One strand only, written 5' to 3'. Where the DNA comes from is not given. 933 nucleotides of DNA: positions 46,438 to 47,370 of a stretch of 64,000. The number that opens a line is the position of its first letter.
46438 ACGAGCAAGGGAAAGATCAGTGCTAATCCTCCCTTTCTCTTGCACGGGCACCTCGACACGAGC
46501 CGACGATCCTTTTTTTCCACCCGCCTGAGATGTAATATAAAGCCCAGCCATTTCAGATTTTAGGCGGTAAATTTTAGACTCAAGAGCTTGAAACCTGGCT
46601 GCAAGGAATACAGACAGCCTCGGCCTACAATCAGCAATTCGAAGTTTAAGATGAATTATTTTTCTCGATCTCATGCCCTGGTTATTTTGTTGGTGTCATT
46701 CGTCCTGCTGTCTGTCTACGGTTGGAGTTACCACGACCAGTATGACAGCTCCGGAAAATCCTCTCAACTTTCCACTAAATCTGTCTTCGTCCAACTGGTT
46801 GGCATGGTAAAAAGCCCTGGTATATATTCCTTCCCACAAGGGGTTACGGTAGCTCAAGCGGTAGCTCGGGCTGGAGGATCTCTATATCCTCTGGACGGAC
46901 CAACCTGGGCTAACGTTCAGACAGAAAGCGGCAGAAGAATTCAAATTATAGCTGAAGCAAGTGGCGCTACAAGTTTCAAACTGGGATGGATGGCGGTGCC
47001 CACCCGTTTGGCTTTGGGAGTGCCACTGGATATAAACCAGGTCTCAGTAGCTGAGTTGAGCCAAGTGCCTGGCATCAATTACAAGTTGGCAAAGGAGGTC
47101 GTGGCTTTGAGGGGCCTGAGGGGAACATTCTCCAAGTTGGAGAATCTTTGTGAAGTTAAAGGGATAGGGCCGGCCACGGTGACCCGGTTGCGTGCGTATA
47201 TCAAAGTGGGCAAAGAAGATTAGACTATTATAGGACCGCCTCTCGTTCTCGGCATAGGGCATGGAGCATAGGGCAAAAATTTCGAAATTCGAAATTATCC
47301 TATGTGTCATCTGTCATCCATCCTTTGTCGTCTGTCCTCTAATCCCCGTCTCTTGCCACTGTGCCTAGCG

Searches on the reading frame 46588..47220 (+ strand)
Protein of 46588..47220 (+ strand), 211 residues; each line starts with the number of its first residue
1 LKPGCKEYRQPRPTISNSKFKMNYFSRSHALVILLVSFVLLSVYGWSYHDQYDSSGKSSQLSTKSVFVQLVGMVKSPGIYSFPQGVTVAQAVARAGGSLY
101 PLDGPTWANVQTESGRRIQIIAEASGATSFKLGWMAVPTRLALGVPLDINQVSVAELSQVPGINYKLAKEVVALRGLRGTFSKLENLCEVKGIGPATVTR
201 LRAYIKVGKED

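Call 73: search_protein_families(library=pfam, proteins=[window:46588-47220:+], max_evalue=0.00001)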
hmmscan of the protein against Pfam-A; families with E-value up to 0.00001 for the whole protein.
window:46588-47220:+ (211 aa): 3 families
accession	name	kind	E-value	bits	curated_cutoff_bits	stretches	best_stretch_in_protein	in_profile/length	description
PF12836.13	HHH_3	-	4e-17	62.5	27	1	145-205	4-64/65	Helix-hairpin-helix motif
PF10531.15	SLBB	-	1.1e-07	32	27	1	68-97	2-31/55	SLBB domain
PF14520.12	HHH_5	-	7.1e-06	26.8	27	0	150-172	30-52/57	Helix-hairpin-helix domain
